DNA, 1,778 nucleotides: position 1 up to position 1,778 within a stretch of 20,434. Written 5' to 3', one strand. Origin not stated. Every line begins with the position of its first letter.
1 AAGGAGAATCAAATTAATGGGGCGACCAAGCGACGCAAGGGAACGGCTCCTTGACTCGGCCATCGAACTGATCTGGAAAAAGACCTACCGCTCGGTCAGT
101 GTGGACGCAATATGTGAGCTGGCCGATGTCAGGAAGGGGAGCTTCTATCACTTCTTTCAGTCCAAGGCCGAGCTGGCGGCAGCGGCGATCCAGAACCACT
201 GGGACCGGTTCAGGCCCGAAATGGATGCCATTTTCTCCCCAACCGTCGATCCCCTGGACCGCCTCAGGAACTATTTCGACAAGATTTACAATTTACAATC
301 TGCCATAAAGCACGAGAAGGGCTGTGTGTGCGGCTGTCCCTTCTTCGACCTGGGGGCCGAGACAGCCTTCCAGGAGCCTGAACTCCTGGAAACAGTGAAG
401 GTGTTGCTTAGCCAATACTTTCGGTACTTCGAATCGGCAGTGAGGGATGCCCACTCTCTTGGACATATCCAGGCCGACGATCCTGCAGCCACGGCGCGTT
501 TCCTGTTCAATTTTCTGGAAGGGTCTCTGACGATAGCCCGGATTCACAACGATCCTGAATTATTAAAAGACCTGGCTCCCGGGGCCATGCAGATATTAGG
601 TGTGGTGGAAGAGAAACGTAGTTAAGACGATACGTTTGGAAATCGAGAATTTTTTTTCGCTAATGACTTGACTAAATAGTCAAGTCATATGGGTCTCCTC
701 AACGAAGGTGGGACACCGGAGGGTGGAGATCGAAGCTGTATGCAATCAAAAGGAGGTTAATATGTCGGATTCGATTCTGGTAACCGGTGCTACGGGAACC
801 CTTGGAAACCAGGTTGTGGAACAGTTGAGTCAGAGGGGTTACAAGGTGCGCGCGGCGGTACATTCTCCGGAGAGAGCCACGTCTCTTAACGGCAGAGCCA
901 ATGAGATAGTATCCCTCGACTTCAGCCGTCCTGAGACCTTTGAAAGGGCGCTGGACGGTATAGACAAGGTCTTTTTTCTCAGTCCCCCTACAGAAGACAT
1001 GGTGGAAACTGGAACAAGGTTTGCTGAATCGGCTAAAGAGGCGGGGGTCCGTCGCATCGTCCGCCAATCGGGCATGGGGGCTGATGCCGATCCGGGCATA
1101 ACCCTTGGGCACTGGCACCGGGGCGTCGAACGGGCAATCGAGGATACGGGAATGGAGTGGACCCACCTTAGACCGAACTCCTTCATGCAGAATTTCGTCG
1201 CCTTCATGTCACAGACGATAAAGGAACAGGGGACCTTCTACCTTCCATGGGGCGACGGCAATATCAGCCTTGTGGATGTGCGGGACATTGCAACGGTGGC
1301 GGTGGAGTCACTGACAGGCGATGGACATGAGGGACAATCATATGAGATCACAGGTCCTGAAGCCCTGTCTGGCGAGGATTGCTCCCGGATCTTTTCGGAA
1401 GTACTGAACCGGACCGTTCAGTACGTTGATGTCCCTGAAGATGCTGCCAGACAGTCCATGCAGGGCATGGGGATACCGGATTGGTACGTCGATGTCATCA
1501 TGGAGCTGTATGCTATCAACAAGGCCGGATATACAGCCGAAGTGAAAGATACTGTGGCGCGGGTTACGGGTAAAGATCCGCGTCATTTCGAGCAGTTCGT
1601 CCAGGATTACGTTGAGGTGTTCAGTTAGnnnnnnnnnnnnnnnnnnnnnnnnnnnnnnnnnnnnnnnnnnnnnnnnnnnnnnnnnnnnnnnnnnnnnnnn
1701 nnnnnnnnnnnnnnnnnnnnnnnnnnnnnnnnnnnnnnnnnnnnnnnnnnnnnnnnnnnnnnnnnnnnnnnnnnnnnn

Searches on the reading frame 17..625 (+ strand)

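Call 6: search_protein_families(library=pfam, proteins=[window:17-625:+], max_evalue=0.001)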
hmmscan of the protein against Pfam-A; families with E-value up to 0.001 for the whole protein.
window:17-625:+ (202 aa): 3 families
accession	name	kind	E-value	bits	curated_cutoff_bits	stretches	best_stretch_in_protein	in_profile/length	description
PF16925.10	TetR_C_13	-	2.2e-12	47.8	27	1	79-184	1-103/109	Tetracyclin repressor-like, C-terminal domain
PF00440.29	TetR_N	-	2.5e-12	46.8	24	1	11-57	1-47/47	Bacterial regulatory proteins, tetR family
PF21993.1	TetR_C_13_2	-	8e-06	26.5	27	1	97-187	15-101/103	Transcriptional regulator LmrA/YxaF-like, C-terminal domain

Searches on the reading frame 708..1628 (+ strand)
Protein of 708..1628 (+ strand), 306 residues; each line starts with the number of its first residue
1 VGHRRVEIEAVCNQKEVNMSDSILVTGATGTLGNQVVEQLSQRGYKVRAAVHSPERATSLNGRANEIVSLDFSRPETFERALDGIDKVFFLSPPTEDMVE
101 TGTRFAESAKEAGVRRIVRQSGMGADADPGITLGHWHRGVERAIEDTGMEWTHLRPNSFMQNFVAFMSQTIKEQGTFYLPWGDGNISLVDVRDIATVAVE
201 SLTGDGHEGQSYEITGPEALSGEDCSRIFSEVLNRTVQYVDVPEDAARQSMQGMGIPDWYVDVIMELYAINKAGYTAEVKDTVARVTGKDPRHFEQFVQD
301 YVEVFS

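Call 6: search_protein_families(library=pfam, proteins=[window:708-1628:+], max_evalue=0.001)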
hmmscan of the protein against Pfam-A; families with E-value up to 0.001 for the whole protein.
window:708-1628:+ (306 aa): 4 families
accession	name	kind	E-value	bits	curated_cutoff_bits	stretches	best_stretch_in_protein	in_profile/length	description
PF05368.20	NmrA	-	1.1e-33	117.5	27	1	20-285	2-282/298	NmrA-like family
PF13460.12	NAD_binding_10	-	1.5e-23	84.1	27.2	1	27-202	1-181/184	NAD(P)H-binding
PF01370.27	Epimerase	-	1.3e-09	38.3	20.9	1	23-91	1-71/240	NAD dependent epimerase/dehydratase family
PF00106.31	adh_short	-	0.00061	19.8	26.6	1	23-85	3-71/195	short chain dehydrogenase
